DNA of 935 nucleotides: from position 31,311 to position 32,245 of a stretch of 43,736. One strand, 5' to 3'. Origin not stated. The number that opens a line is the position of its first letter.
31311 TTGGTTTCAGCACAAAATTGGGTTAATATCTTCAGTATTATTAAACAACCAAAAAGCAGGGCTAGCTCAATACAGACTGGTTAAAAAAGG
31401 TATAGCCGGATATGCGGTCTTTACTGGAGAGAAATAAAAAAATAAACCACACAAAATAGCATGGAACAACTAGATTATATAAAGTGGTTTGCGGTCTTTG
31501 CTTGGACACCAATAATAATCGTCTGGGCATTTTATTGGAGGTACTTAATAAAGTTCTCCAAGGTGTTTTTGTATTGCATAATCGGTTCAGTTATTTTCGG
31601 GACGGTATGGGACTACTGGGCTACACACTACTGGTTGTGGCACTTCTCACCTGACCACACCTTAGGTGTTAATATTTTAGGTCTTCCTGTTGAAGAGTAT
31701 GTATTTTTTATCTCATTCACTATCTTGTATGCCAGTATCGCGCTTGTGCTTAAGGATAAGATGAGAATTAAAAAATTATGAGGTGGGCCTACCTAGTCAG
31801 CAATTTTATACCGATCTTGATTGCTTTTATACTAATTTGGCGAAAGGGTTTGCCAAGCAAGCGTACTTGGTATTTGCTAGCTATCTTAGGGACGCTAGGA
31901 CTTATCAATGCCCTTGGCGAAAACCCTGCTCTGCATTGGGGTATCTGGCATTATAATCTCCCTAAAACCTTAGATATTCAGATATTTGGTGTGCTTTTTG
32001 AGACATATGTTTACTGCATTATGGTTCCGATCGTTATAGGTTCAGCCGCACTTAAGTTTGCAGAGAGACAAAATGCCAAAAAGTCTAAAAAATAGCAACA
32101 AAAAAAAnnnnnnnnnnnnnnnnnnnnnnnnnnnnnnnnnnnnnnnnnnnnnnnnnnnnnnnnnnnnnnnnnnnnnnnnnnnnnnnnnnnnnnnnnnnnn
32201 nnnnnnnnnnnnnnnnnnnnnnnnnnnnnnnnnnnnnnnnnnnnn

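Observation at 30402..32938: tRNA-Leu-adjacent methyltransferase / split lycopene-cyclase-domain / methyltransferase cassette with no carotenoid context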

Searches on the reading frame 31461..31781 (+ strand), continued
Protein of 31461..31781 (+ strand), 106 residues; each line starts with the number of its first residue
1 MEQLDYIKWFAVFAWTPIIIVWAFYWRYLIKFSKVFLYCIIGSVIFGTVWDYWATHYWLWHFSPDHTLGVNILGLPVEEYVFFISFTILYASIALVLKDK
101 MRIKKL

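Call 84: search_protein_families(library=pfam, proteins=[L013:5032-5943:+, L013:4319-4879:-, L013:3520-4251:-, L013:6497-7090:-, L015:408-938:+, L015:1677-2729:-, L016:2154-3137:-, L016:3649-4806:-, L025:476-1402:+, L025:2479-2961:+], max_evalue=0.00001)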
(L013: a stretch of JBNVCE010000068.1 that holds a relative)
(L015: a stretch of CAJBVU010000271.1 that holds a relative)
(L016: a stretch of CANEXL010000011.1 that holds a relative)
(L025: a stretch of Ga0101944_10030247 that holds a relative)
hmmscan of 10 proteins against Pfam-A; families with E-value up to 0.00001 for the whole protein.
L013:5032-5943:+ (304 aa): 1 family
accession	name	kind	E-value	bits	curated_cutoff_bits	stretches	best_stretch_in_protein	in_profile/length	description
PF01040.23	UbiA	-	1.2e-33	116.9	34.2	1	28-269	7-235/250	UbiA prenyltransferase family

L013:4319-4879:- (187 aa): 3 families
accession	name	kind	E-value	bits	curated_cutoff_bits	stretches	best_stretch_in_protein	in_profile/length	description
PF02834.22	LigT_PEase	-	1.3e-31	109.1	23.3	2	16-95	6-87/87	LigT like Phosphoesterase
PF13563.12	2_5_RNA_ligase2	-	1.7e-18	67.5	27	1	31-166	14-147/152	2'-5' RNA ligase superfamily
PF10469.15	AKAP7_NLS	-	3.5e-18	66.7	24.4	1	16-187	13-208/208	AKAP7 2'5' RNA ligase-like domain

L013:3520-4251:- (244 aa): 2 families
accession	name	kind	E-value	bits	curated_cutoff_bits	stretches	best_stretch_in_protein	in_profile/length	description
PF01569.27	PAP2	-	1.8e-10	41.1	27.2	1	165-238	47-125/130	PAP2 superfamily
PF14378.12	PAP2_3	-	6e-10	39.7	27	1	83-231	29-188/190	PAP2 superfamily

L013:6497-7090:- (198 aa): 1 family
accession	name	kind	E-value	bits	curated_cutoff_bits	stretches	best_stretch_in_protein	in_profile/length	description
PF00899.27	ThiF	-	6.2e-39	134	28.1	1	12-196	17-205/238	ThiF family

L015:408-938:+ (177 aa): 3 families
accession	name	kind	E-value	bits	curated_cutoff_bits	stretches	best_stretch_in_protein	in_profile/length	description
PF04542.20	Sigma70_r2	-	3e-12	46.6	24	1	19-76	9-68/71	Sigma-70 region 2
PF08281.18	Sigma70_r4_2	-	3.5e-10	39.8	25.7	1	110-159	2-52/54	Sigma-70, region 4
PF22029.2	PhyR_sigma2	-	5.5e-08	33.2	27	1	12-65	1-54/55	Sigma2 domain of PhyR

L015:1677-2729:- (351 aa): 1 family
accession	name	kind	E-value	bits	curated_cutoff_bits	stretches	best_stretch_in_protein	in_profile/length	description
PF02470.25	MlaD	-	1.8e-11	44.5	25.1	1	66-134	2-74/81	MlaD protein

L016:2154-3137:- (328 aa): 1 family
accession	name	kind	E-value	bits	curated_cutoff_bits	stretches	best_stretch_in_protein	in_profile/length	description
PF15461.11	BCD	-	1.9e-34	119.9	28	1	46-306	1-264/267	Beta-carotene 15,15'-dioxygenase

L016:3649-4806:- (386 aa): 2 families
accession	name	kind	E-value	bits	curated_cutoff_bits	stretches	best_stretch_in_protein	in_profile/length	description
PF13306.12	LRR_5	-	1.3e-15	57.8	27.7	1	103-195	21-110/127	BspA type Leucine rich repeat region (6 copies)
PF09479.16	Flg_new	-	4.9e-12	46.2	27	1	234-294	4-64/65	Listeria-Bacteroides repeat domain (List_Bact_rpt)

L025:476-1402:+ (309 aa): 1 family
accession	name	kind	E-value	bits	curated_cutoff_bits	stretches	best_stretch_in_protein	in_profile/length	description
PF00494.24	SQS_PSY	-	1.3e-51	176.3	26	1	37-290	2-257/263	Squalene/phytoene synthase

L025:2479-2961:+ (161 aa): 1 family
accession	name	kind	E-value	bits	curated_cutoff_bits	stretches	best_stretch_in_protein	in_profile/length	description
PF04240.17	Caroten_synth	-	8.9e-25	88.3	25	1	2-140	69-206/209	Carotenoid biosynthesis protein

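Call 87: find_related_loci(query=A2, collection=viral_contigs, flank=4000)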
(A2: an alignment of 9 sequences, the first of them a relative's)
Query A2 (106 aa) in viral_contigs; peptide patterns used: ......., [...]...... (x = any residue, [..] = any of these).
54 stretches matched a pattern, but none encodes a relative of the query by tblastn (E <= 1e-3).

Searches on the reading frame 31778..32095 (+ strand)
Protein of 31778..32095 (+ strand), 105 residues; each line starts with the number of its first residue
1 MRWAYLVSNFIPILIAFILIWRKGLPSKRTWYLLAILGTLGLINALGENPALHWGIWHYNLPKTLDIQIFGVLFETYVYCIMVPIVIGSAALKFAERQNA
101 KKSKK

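Call 4: search_protein_families(library=pfam, proteins=[window:31778-32095:+], max_evalue=1)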
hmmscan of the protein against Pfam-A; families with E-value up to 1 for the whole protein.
window:31778-32095:+ (105 aa): 2 families
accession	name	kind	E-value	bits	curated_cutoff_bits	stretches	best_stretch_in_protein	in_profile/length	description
PF18916.5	Lycopene_cyc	-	9.3e-06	26.6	27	1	4-87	3-85/92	Lycopene cyclase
PF24800.1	DUF7702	-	0.037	13.7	27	1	10-43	15-49/244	Domain of unknown function (DUF7702)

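Call 5: search_protein_families(library=ncbifam, proteins=[window:31778-32095:+], max_evalue=1)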
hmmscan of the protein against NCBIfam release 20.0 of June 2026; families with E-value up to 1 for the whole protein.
window:31778-32095:+ (105 aa): 2 families
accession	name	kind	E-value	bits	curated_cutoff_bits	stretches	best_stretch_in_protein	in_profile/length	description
TIGR03462.1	CarR_dom_SF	subfamily_domain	2.4e-05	24.8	39.4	1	4-88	2-86/89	lycopene cyclase domain-containing protein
TIGR04402.2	mob_CxxC_CxxC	subfamily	0.06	13.6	70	0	79-100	35-56/180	mobilome CxxCx(11)CxxC protein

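Call 42: list_cluster_members(proteins=[P0254, P0001, window:31778-32092:+])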
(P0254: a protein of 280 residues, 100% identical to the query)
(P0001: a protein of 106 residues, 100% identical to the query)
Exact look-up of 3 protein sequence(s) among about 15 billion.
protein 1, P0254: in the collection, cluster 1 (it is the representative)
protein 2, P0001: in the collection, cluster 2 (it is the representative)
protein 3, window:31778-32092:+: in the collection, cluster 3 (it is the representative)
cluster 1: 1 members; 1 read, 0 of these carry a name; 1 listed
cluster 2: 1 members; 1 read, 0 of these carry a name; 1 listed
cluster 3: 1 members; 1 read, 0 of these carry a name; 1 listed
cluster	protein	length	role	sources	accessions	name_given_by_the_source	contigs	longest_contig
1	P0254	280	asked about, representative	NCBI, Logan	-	-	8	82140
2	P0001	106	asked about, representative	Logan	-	-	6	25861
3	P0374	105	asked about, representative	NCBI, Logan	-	-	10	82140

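Call 91: search_protein_families(library=pfam, alignment_id=A5, max_evalue=0.01)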
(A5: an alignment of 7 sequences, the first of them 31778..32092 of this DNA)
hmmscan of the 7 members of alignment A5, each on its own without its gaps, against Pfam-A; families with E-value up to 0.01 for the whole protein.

A. member 1, window:31778-32092:+ (105 aa): 1 family
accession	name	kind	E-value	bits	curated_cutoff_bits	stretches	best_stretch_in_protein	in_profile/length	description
PF18916.5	Lycopene_cyc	-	9.3e-06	26.6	27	1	4-87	3-85/92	Lycopene cyclase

B. families by the number of members that match (of 7 scanned): 2 families
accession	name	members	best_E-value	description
PF18916.5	Lycopene_cyc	7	9e-07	Lycopene cyclase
PF07086.17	Jagunal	1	0.0012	Jagunal, ER re-organisation during oogenesis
